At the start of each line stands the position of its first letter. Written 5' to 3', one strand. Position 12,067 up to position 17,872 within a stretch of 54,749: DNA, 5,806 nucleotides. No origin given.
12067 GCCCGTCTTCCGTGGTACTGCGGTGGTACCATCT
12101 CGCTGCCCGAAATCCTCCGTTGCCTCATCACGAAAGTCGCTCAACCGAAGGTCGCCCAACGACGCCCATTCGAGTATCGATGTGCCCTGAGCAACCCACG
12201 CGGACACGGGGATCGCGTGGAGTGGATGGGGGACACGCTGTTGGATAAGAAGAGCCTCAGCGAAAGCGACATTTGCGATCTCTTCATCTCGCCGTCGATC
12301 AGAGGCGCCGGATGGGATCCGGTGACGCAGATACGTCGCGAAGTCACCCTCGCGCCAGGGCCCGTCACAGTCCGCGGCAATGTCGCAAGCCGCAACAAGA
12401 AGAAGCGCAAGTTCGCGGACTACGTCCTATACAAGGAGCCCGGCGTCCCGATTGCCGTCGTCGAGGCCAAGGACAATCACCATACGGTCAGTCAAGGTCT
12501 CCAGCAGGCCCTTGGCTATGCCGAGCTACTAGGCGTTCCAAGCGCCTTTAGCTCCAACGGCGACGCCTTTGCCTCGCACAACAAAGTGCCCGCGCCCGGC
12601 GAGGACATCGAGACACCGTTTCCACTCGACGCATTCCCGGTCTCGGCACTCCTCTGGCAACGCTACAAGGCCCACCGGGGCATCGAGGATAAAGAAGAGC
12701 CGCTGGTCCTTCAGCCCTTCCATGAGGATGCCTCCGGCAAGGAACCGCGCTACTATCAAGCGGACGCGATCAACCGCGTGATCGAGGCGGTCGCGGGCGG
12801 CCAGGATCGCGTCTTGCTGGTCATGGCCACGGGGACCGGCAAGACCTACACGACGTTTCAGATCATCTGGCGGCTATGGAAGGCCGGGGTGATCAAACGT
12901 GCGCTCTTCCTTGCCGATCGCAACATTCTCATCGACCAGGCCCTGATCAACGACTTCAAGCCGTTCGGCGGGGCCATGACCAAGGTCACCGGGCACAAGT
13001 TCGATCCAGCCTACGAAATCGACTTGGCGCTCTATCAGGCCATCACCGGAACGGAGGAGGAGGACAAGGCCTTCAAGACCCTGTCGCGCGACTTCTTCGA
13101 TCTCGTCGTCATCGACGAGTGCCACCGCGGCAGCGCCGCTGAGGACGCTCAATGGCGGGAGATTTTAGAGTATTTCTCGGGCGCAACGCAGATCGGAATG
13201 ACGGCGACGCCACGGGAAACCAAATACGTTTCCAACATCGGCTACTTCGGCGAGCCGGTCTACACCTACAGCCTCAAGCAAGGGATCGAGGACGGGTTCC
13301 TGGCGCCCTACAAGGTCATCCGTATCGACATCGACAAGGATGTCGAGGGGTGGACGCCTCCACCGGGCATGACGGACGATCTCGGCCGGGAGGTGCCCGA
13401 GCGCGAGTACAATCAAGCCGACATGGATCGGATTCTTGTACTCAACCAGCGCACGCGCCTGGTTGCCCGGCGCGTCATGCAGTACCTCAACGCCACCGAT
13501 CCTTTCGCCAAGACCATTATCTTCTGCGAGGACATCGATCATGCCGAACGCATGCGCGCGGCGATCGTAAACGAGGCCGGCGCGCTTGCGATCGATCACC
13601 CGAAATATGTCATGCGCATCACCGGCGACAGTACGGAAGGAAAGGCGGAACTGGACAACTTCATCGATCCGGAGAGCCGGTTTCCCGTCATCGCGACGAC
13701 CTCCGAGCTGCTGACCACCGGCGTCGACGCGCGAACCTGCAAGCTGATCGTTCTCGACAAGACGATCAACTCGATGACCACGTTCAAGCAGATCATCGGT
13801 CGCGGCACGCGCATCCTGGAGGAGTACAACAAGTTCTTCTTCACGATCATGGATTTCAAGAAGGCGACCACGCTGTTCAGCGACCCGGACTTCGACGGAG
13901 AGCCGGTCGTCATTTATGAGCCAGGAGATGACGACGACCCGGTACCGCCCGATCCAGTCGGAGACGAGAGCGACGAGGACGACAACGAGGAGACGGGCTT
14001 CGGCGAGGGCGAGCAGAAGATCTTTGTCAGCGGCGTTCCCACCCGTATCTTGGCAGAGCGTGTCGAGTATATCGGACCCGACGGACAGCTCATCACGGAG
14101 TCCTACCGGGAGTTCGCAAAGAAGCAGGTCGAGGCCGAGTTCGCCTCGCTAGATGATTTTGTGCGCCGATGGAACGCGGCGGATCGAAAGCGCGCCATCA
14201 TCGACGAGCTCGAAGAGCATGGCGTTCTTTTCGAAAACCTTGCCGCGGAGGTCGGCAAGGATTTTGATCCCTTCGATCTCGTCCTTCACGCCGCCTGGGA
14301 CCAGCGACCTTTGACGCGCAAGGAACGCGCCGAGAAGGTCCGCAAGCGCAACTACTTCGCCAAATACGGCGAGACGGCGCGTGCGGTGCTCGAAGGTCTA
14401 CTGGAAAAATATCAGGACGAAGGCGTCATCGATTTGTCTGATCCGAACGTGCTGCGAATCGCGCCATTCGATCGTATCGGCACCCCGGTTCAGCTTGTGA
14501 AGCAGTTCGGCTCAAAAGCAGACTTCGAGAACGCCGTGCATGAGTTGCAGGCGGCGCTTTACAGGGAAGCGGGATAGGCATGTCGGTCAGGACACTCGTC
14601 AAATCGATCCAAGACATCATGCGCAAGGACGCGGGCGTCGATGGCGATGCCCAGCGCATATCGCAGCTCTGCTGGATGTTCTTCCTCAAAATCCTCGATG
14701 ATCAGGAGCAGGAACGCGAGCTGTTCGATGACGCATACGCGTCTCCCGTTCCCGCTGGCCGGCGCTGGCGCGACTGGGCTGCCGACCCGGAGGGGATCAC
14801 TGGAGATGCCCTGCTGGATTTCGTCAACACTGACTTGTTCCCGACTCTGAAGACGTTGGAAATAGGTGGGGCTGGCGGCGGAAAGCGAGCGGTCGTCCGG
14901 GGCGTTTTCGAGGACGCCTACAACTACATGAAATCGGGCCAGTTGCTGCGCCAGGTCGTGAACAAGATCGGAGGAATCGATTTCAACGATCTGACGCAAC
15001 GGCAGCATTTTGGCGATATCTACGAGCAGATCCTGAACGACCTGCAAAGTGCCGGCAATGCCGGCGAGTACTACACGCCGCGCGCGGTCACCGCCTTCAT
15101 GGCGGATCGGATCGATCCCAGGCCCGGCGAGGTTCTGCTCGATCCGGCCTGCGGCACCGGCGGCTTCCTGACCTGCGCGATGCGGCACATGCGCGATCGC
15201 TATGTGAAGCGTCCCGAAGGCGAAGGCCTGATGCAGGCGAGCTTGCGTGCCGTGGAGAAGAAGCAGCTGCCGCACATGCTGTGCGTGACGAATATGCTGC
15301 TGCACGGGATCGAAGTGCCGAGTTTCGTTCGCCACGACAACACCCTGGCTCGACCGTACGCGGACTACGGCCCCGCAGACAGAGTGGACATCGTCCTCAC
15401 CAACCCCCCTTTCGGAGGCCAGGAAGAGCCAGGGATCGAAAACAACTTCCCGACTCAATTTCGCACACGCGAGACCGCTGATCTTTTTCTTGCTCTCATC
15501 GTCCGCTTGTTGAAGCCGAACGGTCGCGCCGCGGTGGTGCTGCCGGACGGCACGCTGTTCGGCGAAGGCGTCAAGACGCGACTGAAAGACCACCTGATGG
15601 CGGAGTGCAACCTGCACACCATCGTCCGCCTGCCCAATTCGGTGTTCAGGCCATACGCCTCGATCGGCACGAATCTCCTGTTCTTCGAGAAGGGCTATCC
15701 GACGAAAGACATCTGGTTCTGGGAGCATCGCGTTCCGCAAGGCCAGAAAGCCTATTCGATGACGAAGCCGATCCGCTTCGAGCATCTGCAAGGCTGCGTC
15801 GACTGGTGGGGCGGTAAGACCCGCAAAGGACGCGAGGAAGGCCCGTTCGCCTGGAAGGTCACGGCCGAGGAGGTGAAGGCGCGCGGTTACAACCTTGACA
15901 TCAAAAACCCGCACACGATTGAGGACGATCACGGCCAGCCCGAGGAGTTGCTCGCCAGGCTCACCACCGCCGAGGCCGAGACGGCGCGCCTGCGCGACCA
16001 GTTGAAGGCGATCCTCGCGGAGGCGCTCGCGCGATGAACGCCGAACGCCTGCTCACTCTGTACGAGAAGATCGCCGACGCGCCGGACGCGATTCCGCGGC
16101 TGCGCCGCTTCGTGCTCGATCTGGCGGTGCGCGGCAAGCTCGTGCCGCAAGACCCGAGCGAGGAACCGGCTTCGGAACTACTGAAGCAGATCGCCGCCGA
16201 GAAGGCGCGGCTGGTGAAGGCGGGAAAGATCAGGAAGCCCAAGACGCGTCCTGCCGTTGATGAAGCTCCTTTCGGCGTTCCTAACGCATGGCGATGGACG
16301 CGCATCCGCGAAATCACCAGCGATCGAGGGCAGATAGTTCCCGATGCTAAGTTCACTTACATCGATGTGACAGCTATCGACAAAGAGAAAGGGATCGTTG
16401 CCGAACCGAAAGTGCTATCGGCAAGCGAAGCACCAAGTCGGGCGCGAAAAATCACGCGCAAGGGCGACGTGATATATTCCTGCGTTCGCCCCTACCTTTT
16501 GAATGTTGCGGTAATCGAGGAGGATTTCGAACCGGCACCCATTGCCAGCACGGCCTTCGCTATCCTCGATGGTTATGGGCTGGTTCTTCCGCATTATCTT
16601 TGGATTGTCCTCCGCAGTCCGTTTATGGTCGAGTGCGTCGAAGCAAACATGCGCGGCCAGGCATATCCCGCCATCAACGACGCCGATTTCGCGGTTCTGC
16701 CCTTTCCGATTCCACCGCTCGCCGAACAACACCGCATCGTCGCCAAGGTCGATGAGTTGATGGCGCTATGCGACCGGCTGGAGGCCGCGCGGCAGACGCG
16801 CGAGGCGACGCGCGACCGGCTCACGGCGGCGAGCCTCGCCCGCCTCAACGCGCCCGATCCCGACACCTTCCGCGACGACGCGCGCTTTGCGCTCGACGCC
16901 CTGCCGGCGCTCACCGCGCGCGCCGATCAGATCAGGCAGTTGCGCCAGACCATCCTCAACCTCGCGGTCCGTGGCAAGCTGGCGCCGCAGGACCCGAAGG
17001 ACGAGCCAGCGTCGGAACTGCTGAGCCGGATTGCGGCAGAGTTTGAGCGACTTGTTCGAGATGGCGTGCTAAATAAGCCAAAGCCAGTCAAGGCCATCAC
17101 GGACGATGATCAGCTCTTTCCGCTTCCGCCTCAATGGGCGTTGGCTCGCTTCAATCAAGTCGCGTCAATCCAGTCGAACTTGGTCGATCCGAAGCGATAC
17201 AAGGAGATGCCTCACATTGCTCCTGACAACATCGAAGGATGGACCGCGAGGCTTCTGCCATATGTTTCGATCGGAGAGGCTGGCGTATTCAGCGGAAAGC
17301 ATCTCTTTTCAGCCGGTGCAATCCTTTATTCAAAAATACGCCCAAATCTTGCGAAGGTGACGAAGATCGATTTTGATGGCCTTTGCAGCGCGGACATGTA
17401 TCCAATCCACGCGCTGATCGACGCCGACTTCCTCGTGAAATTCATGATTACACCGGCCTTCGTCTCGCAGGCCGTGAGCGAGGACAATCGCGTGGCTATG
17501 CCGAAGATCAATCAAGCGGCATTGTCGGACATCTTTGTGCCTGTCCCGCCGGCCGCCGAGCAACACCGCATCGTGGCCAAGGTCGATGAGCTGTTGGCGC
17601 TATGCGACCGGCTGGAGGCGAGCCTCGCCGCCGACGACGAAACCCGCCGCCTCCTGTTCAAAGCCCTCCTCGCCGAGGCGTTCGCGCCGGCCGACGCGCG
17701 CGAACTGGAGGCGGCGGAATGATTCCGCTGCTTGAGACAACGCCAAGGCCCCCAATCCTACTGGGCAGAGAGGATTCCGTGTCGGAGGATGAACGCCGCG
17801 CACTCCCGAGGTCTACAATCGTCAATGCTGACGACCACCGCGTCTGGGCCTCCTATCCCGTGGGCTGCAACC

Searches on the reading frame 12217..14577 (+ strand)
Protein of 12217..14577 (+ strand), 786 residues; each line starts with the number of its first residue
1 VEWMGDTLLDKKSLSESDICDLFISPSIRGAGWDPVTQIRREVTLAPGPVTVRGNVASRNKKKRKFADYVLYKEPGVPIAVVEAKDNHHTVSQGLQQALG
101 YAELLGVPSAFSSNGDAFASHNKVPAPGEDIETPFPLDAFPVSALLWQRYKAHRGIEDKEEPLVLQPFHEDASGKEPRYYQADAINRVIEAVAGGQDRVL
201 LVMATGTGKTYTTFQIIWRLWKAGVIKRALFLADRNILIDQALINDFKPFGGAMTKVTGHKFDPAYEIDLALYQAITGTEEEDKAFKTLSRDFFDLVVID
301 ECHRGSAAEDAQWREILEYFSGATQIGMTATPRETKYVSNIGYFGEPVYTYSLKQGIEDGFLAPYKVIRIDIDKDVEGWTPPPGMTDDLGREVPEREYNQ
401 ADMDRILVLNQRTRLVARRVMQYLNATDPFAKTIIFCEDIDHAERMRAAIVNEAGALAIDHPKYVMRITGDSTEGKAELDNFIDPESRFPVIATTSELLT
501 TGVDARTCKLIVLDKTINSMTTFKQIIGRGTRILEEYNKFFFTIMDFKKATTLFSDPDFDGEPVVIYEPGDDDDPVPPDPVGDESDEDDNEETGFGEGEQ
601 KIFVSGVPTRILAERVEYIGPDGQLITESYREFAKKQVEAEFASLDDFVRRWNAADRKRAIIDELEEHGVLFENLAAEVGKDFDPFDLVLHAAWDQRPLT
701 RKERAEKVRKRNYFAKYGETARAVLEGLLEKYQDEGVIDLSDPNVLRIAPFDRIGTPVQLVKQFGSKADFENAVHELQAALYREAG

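Call 51: search_protein_families(library=pfam, proteins=[window:12217-14577:+], max_evalue=0.001)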
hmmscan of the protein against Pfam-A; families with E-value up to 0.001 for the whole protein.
window:12217-14577:+ (786 aa): 7 families
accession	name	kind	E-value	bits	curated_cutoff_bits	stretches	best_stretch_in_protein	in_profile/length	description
PF04851.21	ResIII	-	4e-42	144.4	22.5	1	175-333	2-163/164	Type III restriction enzyme, res subunit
PF08463.15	EcoEI_R_C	-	1.2e-34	120.2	24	1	628-782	1-163/163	EcoEI R protein C-terminal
PF18766.7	SWI2_SNF2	-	1.2e-14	55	26.7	1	180-364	1-187/221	SWI2/SNF2 ATPase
PF00270.35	DEAD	-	1.7e-10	41.4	26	1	181-334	4-162/167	DEAD/DEAH box helicase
PF04313.20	HSDR_N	-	4.4e-06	27.1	25.1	1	61-114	122-183/198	Type I restriction enzyme R protein N terminus (HSDR_N)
PF13588.12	HSDR_N_2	-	0.00011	22.7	25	1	55-120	29-93/110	Type I restriction enzyme R protein N terminus (HSDR_N)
PF00271.37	Helicase_C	-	0.00016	22.3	23.5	1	421-533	7-109/110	Helicase conserved C-terminal domain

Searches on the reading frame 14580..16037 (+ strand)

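Call 51: search_protein_families(library=pfam, proteins=[window:14580-16037:+], max_evalue=0.001)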
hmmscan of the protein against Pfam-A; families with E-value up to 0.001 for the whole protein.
window:14580-16037:+ (485 aa): 5 families
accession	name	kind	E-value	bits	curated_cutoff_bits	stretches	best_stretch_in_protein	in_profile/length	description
PF02384.22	N6_Mtase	-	4.1e-72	243.6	20.4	1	140-447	2-305/311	N-6 DNA Methylase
PF12161.14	HsdM_N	-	4.9e-12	47.1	24.5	1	6-130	4-135/135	HsdM N-terminal domain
PF07669.17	Eco57I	-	5.7e-07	30.2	25.3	1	267-356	73-171/171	Eco57I restriction-modification methylase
PF01170.24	UPF0020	-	3.4e-05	24.1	22.3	1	174-280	20-133/197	RMKL-like, methyltransferase domain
PF20473.4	MmeI_Mtase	-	0.00071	19.3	27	0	186-211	23-48/259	MmeI, DNA-methyltransferase domain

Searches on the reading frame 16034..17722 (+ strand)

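Call 51: search_protein_families(library=pfam, proteins=[window:16034-17722:+], max_evalue=0.001)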
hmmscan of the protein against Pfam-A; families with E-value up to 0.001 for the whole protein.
window:16034-17722:+ (562 aa): 1 family
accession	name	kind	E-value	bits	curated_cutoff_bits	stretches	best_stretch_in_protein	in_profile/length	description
PF01420.25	Methylase_S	-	6.4e-14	53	22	2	414-529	38-160/168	Type I restriction modification DNA specificity domain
